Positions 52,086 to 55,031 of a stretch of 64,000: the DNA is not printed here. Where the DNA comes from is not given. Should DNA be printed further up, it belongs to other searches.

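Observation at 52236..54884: Unusual GAF / 500-aa coiled coil / degenerate HD-GYP protein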

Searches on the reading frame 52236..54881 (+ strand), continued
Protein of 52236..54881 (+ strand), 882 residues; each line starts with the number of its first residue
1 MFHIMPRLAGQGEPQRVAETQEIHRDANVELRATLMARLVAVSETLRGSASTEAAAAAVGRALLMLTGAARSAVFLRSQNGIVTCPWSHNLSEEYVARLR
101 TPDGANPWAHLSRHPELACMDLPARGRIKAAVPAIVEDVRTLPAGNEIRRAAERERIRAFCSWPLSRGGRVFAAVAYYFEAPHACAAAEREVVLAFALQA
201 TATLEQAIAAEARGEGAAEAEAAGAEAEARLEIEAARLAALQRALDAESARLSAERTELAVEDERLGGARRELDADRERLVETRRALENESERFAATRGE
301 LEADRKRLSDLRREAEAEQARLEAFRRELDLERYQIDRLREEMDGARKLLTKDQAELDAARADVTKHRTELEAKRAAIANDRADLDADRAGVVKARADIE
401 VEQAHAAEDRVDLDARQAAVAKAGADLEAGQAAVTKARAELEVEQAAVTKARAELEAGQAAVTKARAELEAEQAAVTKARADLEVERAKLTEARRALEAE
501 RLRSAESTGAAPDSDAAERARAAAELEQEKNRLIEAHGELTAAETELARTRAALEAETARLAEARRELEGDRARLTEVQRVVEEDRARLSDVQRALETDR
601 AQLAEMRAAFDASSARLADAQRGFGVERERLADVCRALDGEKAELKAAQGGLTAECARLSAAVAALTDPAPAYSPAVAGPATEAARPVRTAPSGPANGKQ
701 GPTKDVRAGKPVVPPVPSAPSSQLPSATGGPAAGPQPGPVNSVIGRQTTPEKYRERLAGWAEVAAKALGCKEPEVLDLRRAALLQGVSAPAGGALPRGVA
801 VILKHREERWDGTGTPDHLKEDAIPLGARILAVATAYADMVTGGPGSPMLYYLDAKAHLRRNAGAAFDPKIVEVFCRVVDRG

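Call 41: predict_structure(alignment_id=A1)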
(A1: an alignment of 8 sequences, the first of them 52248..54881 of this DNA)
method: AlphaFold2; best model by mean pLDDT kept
length: 878 residues; sequences in the alignment: 8
mean_pLDDT: 66.4   pTM: 0.28
mean pLDDT of the five models: 66.4, 61.9, 61.9, 60.4, 57.5
residues with pLDDT >= 90: 33; 70-90: 480; 50-70: 161; < 50: 204
segments of 3 or more residues with pLDDT < 50: 1-20, 118-135, 151-167, 175-180, 211-231, 378-394, 503-511, 659-709, 711-744, 786-788
pLDDT, mean of each block of 10 residues (from residue 1): 30 37 68 81 78 87 78 80 87 85 75 55 35 50 53 38 45 47 68 80 75 33 38 56 70 70 73 76 76 76 77 78 78 79 76 73 74 55 39 48 64 70 68 74 79 81 84 82 80 70 39 62 79 81 82 81 80 71 70 81 82 73 72 75 65 56 36 33 33 31 33 32 34 29 55 89 90 91 59 86 77 73 91 81 74 78 85 76
secondary structure, 60 per line:
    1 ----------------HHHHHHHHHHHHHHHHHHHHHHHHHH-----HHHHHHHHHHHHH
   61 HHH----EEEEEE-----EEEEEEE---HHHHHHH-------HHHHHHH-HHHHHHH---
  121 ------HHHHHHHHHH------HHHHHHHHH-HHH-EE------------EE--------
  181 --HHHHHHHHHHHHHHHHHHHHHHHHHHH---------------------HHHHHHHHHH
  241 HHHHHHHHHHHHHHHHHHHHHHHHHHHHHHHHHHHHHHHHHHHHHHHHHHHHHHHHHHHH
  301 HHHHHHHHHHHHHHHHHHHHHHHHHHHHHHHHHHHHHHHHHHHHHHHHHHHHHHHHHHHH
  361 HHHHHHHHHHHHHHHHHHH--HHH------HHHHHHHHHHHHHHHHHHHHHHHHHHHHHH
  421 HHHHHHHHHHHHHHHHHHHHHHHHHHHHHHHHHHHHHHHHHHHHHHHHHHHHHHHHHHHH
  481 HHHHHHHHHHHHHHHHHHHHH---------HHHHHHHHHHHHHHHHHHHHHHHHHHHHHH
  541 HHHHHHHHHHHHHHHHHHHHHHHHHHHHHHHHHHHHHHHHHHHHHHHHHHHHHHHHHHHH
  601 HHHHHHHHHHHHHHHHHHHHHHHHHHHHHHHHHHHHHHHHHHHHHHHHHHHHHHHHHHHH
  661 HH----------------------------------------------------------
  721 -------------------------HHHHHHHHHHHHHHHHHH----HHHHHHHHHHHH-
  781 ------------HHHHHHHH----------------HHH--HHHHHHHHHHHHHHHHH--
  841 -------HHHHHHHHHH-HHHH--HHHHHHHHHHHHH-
elements in order (helices of 4 or more, strands of 3 or more residues): H17-42 H48-63 E68-73 E79-85 H89-95 H103-109 H111-117 H127-136 H143-151 H183-209 H231-379 H391-501 H511-662 H746-763 H768-779 H793-800 H822-838 H848-857 H859-862 H865-877

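Call 44: find_encoding_contigs(protein=P0006, flank=7000, max_places=2)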
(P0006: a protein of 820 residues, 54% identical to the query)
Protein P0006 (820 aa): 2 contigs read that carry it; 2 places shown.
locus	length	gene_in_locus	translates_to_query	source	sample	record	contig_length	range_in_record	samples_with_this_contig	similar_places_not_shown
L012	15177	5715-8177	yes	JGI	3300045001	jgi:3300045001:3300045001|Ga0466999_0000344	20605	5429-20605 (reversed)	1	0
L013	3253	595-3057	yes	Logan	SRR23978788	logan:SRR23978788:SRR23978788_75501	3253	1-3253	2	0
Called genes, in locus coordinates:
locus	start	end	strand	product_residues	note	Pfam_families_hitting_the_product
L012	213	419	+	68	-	PF04255:DUF433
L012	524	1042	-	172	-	PF13302:Acetyltransf_3, PF00583:Acetyltransf_1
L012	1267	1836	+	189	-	PF00210:Ferritin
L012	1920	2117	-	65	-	-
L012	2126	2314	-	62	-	-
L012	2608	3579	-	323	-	PF07584:BatA (weak), PF00092:VWA, PF13519:VWA_2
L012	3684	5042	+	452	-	-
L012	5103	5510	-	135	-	PF01641:SelR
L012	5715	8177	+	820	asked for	PF27734:Cytadherence_Hmw2 (weak), PF28019:HmpF (faint), PF13487:HD_5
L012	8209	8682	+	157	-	PF00005:ABC_tran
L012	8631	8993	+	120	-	-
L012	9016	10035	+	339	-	PF13379:NMT1_2, PF09084:NMT1, PF12974:Phosphonate-bd (weak), PF16868:NMT1_3 (weak)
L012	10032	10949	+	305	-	PF00528:BPD_transp_1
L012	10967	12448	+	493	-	PF00202:Aminotran_3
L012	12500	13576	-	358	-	PF03576:Peptidase_S58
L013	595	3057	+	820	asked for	PF27734:Cytadherence_Hmw2 (weak), PF28019:HmpF (faint), PF13487:HD_5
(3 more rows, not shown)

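Call 54: search_protein_families(library=pfam, proteins=[L009:5516-7342:+, L009:8305-12372:+, L008:3289-4893:+, L008:5280-6401:+, L008:478-2541:+, L005:7282-7893:-], max_evalue=0.00001)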
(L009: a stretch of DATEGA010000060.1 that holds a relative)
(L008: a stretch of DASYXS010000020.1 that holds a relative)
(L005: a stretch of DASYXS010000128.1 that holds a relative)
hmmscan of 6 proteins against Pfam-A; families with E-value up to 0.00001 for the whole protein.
L009:5516-7342:+ (609 aa): 2 families
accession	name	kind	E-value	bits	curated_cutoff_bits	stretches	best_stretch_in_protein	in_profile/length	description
PF00437.27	T2SSE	-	6.8e-137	456.5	24.9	1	218-600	4-370/370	Type II/IV secretion system protein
PF05157.20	MshEN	-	2.5e-20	72.7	23.1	1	97-182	1-87/90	MshEN domain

L009:8305-12372:+ (1356 aa): 8 families
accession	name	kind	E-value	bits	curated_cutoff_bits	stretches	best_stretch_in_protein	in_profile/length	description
PF13185.12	GAF_2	-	7.7e-43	146.4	28.6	3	956-1097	2-135/136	GAF domain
PF13487.12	HD_5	-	2.8e-37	128.5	27.2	1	1126-1288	5-170/170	HD domain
PF01590.32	GAF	-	2.3e-35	122.4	22.4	3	957-1097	1-133/133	GAF domain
PF13492.12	GAF_3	-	3.2e-31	108.9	27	3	615-757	1-129/129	GAF domain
PF05231.19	MASE1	-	7.5e-19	68.4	29.8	1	32-228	6-203/299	MASE1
PF01966.28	HD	-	7.5e-17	62.1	22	1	1137-1256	3-115/116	HD domain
PF13426.13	PAS_9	-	4.7e-09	36.9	27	1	336-429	9-102/103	PAS domain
PF13188.13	PAS_8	-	1.2e-08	35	21.8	1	318-372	1-55/65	PAS domain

L008:3289-4893:+ (535 aa): 6 families
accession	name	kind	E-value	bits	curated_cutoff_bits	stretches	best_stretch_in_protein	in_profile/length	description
PF02518.31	HATPase_c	-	2e-32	112.4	26.4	1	418-527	1-109/111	Histidine kinase-, DNA gyrase B-, and HSP90-like ATPase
PF00512.31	HisKA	-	2.1e-22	79.3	26.9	1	305-372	2-66/66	His Kinase A (phospho-acceptor) domain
PF00672.30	HAMP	-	4.9e-19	68.8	25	1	53-104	1-52/53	HAMP domain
PF13185.12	GAF_2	-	6.4e-14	52.8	28.6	1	136-265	7-136/136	GAF domain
PF01590.32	GAF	-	7e-14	52.9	22.4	1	135-264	4-133/133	GAF domain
PF13492.12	GAF_3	-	9.3e-13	49.1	27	1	137-265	6-128/129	GAF domain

L008:5280-6401:+ (374 aa): 2 families
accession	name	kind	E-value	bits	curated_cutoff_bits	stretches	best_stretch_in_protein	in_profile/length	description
PF00072.30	Response_reg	-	5.1e-31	107.6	30.2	1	7-119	1-111/111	Response regulator receiver domain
PF00211.25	Guanylate_cyc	-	1.5e-15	57.7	21.9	1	188-356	7-172/183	Adenylate and Guanylate cyclase catalytic domain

L008:478-2541:+ (688 aa): 3 families
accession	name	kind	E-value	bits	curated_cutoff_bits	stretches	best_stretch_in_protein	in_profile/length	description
PF00939.25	Na_sulph_symp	-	2.8e-34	119.4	27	1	232-611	6-396/472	Sodium:sulfate symporter transmembrane region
PF00027.35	cNMP_binding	-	2.2e-18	66.4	27.5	1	97-180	3-88/89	Cyclic nucleotide-binding domain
PF03600.22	CitMHS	-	1.7e-13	50.8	31.9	1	270-629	4-336/336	Citrate transporter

L005:7282-7893:- (204 aa): 1 family
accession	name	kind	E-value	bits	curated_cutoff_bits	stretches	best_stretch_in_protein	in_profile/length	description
PF01641.26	SelR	-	1.9e-51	173.3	24.9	1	88-200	1-114/116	SelR domain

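Call 61: fold_search(model_id=the predicted structure, library=pdb)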
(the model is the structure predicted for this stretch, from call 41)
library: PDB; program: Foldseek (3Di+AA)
matches with E <= 10: 352; with E <= 0.001: 9
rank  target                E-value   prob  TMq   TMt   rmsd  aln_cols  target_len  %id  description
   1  9rbz_A                2.0e-06  1.00  0.13  0.50   7.4       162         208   28  DvhD, HD-GYP domain, c-di-GMP-bound (released 2026-03-04)
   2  9rbz_B                2.5e-06  1.00  0.13  0.51   7.7       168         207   27  DvhD, HD-GYP domain, c-di-GMP-bound (released 2026-03-04)
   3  9rbz_D                5.7e-06  1.00  0.13  0.51   7.7       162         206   28  DvhD, HD-GYP domain, c-di-GMP-bound (released 2026-03-04)
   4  9rbz_C                6.1e-06  1.00  0.13  0.54   4.6       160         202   25  DvhD, HD-GYP domain, c-di-GMP-bound (released 2026-03-04)
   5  4r8z_B                1.3e-05  1.00  0.13  0.50   6.5       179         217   25  Crystal Structure of PA4781 HD-GYP domain from Pseudomonas aeruginosa at 2.2A resolution showing a bi-metallic Ni ion  (released 2015-03-04)
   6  4r8z_A                1.4e-05  1.00  0.13  0.49   5.3       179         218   25  Crystal Structure of PA4781 HD-GYP domain from Pseudomonas aeruginosa at 2.2A resolution showing a bi-metallic Ni ion  (released 2015-03-04)
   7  9rc0                  7.4e-05  1.00  0.12  0.33   3.9       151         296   28  DvhD, PAS/HD-GYP domains (released 2026-03-04)
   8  4mcw_A                1.2e-04  1.00  0.12  0.29   7.1       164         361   20  Crystal structure of a HD-GYP domain (a cyclic-di-GMP phosphodiesterase) containing a tri-nuclear metal centre (released 2014-02-19)
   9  4mcw_B                1.7e-04  1.00  0.12  0.29   7.2       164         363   20  Crystal structure of a HD-GYP domain (a cyclic-di-GMP phosphodiesterase) containing a tri-nuclear metal centre (released 2014-02-19)
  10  3tmc_A                1.1e-03  1.00  0.12  0.34   6.5       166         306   17  Bd1817, a HDG"Y"P protein from Bdellovibrio bacteriovorus (released 2011-10-19)
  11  3tm8_A                1.2e-03  1.00  0.12  0.33   6.5       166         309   17  Bd1817, a HDG"Y"P protein from Bdellovibrio bacteriovorus (released 2011-10-19)
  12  3tm8_B                1.6e-03  1.00  0.12  0.33   6.5       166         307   17  Bd1817, a HDG"Y"P protein from Bdellovibrio bacteriovorus (released 2011-10-19)
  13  3tmb_B                2.2e-03  1.00  0.12  0.33   7.3       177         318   18  Bd1817, a HDG"Y"P protein from Bdellovibrio bacteriovorus (released 2011-10-19)
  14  3tmd                  3.2e-03  1.00  0.12  0.33   6.8       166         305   18  Bd1817, a HDG"Y"P protein from Bdellovibrio bacteriovorus (released 2011-10-19)
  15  5z7c                  3.4e-03  1.00  0.12  0.25   7.4       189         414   20  crystal structure of cyclic GMP-AMP specifc phosphodiesterases in V.cholerae (V-cGAP3) (released 2019-01-02)
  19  3hcy_B                1.2e-01  0.99  0.13  0.61   6.9       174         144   17  The crystal structure of the domain of putative two-component sensor histidine kinase protein from Sinorhizobium melil (released 2009-05-26)
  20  3p01_A                1.3e-01  0.96  0.14  0.55   8.1       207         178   14  Crystal structure of two-component response regulator from Nostoc sp. PCC 7120 (released 2010-10-06)
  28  3hcy_A                2.5e-01  0.91  0.12  0.56   7.2       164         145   19  The crystal structure of the domain of putative two-component sensor histidine kinase protein from Sinorhizobium melil (released 2009-05-26)
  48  3p01_B                4.4e-01  0.77  0.13  0.54   7.8       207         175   12  Crystal structure of two-component response regulator from Nostoc sp. PCC 7120 (released 2010-10-06)
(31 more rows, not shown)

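Call 69: find_encoding_contigs(protein=P0004, flank=3000, max_places=2)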
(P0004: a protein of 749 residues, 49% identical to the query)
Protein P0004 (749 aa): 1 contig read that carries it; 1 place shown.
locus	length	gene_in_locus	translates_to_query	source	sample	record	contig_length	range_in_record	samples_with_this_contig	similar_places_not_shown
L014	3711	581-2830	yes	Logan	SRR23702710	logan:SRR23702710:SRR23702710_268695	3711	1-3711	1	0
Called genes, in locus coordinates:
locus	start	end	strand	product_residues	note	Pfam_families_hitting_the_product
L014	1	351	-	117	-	?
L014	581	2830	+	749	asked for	PF13185:GAF_2 (weak), PF01590:GAF (weak), PF21007:FBF1 (faint), PF24161:CCDC39, PF27734:Cytadherence_Hmw2, PF28019:HmpF (weak), PF13487:HD_5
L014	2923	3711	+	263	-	?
